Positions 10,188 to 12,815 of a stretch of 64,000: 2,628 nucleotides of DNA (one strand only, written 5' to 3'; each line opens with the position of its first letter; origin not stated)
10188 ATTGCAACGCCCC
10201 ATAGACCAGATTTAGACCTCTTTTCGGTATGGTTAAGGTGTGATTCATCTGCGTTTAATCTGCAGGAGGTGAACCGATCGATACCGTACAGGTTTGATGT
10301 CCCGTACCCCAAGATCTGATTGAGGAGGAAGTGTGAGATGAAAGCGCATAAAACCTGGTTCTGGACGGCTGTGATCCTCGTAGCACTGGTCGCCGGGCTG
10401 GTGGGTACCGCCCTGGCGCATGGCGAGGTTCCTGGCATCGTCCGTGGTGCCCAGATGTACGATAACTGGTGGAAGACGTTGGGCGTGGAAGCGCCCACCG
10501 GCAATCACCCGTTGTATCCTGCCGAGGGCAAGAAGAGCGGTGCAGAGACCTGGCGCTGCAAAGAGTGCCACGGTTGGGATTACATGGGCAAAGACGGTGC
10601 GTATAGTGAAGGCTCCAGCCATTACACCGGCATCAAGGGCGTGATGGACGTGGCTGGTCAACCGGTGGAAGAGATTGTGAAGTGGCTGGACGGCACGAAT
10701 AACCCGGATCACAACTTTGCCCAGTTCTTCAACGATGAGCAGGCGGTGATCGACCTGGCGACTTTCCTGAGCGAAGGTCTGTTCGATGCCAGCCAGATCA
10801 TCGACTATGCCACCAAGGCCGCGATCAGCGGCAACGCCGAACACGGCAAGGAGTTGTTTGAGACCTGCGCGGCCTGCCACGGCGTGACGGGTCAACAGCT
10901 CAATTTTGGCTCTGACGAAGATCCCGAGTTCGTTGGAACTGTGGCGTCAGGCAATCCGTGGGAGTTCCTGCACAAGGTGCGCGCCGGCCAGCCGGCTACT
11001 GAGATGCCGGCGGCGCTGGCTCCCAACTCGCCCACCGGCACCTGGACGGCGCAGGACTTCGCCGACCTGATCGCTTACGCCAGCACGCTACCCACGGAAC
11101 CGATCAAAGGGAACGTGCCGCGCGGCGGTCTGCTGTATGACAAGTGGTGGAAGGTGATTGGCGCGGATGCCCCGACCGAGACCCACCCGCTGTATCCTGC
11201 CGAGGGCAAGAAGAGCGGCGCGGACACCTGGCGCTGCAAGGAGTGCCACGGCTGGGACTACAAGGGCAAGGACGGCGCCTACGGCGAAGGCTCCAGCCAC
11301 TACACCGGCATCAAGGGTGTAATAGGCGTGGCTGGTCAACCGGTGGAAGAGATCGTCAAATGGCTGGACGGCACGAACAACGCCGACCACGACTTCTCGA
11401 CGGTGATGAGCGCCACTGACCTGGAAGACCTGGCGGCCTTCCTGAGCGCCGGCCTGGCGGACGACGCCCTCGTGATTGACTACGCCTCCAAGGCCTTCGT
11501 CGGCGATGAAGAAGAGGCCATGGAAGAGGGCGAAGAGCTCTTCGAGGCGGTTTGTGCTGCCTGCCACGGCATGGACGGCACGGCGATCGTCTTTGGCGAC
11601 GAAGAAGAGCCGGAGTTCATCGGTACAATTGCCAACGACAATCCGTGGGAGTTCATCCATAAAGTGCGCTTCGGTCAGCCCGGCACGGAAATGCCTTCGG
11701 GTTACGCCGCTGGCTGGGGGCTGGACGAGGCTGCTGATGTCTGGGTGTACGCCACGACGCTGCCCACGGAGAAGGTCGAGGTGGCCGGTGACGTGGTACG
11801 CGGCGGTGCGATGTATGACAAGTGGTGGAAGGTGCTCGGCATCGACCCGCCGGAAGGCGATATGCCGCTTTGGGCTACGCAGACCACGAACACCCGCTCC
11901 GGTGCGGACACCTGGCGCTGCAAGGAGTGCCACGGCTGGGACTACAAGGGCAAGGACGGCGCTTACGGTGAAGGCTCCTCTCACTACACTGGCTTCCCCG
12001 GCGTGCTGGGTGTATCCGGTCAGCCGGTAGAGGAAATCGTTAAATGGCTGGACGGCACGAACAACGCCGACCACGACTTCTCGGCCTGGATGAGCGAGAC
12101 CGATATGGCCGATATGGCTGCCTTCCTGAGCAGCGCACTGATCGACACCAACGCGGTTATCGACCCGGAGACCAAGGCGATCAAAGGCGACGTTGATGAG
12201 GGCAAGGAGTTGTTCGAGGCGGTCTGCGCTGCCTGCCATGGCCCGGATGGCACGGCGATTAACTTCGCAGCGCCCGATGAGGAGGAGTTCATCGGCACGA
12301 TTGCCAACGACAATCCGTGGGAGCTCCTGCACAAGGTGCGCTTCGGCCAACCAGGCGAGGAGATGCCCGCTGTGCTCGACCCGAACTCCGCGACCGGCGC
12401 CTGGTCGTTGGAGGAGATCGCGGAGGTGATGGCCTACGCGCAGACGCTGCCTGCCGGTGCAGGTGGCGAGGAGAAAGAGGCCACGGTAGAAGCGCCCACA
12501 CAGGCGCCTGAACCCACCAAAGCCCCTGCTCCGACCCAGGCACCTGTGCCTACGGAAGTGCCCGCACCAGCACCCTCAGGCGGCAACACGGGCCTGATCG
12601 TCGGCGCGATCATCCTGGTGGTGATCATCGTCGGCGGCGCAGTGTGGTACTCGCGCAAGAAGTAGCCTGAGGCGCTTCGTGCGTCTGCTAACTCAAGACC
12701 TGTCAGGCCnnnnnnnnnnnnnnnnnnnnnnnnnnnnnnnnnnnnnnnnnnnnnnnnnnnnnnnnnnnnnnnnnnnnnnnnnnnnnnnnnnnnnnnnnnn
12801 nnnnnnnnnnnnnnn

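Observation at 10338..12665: Hexahaem cytochrome built from three tandem dihaem modules, with signs of recent gene conversion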

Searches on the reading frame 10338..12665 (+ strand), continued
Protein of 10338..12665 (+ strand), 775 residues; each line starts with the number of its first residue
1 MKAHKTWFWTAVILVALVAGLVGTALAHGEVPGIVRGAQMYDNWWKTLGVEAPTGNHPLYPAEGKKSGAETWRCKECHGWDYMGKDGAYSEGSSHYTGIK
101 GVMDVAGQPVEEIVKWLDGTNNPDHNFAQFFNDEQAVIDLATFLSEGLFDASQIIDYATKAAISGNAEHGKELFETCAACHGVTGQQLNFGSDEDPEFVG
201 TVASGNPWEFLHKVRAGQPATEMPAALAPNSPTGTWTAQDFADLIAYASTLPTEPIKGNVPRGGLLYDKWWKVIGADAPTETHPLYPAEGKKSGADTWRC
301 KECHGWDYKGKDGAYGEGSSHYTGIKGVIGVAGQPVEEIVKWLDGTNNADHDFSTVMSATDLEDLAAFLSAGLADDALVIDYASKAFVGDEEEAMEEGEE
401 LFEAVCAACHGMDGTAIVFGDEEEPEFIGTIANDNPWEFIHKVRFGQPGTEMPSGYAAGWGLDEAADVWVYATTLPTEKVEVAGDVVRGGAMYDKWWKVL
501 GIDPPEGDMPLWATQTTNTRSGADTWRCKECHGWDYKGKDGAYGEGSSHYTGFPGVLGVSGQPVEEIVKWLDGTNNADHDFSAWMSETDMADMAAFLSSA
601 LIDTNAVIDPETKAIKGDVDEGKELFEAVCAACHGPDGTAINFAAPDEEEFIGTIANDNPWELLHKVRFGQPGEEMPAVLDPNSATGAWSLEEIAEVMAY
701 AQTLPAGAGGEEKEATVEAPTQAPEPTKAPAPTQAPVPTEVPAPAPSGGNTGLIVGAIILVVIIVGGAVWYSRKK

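Call 64: find_encoding_contigs(protein=P0092, flank=10000, max_places=1)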
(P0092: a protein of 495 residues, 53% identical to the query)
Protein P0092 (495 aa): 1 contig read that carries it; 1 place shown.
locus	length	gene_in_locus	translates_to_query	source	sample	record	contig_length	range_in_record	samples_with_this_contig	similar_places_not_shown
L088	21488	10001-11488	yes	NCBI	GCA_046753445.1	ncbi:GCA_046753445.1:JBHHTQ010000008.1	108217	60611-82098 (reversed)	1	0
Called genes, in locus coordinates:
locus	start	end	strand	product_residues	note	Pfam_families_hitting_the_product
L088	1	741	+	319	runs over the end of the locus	PF00288:GHMP_kinases_N, PF08544:GHMP_kinases_C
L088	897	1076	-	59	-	PF00830:Ribosomal_L28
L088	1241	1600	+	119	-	PF03780:Asp23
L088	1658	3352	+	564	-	PF02734:Dak2, PF21645:FakA-like_M, PF13684:FakA-like_C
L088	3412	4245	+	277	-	PF02645:DegV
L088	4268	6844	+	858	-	PF17191:RecG_wedge, PF01336:tRNA_anti-codon, PF00270:DEAD, PF04851:ResIII (weak), PF00271:Helicase_C, PF19833:RecG_dom3_C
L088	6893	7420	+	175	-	PF01467:CTP_transf_like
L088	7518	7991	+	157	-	PF28068:Scy (weak)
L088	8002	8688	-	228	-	PF00072:Response_reg, PF00486:Trans_reg_C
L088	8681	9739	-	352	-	PF00512:HisKA, PF02518:HATPase_c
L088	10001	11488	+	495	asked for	PF00034:Cytochrom_C (faint), PF13442:Cytochrome_CBB3 (faint)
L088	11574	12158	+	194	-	PF00034:Cytochrom_C (weak), PF13442:Cytochrome_CBB3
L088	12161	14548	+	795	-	PF04879:Molybdop_Fe4S4, PF00384:Molybdopterin, PF01568:Molydop_binding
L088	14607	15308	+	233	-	PF00037:Fer4 (faint), PF12797:Fer4_2 (faint), PF13237:Fer4_10 (faint), PF13247:Fer4_11, PF12837:Fer4_6 (weak), PF12838:Fer4_7 (weak)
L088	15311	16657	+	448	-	PF03916:NrfD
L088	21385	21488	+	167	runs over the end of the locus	PF00034:Cytochrom_C (faint), PF13442:Cytochrome_CBB3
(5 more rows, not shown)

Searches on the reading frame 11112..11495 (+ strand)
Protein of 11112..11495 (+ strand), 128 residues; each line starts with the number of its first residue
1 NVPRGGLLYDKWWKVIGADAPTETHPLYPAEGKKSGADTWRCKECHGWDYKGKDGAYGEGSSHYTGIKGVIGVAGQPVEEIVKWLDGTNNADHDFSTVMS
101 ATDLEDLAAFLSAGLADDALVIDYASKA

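Call 53: predict_structure(alignment_id=A2)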
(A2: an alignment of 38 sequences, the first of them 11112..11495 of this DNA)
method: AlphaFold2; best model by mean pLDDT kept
length: 128 residues; sequences in the alignment: 38
mean_pLDDT: 89.6   pTM: 0.85
mean pLDDT of the five models: 89.6, 89.4, 88.8, 87.2, 86.1
residues with pLDDT >= 90: 80; 70-90: 39; 50-70: 9; < 50: 0
segments of 3 or more residues with pLDDT < 50: none
pLDDT, mean of each block of 10 residues (from residue 1): 96 97 94 91 82 67 81 94 98 97 98 88 80
secondary structure, 60 per line:
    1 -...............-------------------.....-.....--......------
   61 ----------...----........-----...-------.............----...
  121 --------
elements in order: H2-16 H36-40 H42-46 H49-54 H78-85 H101-113
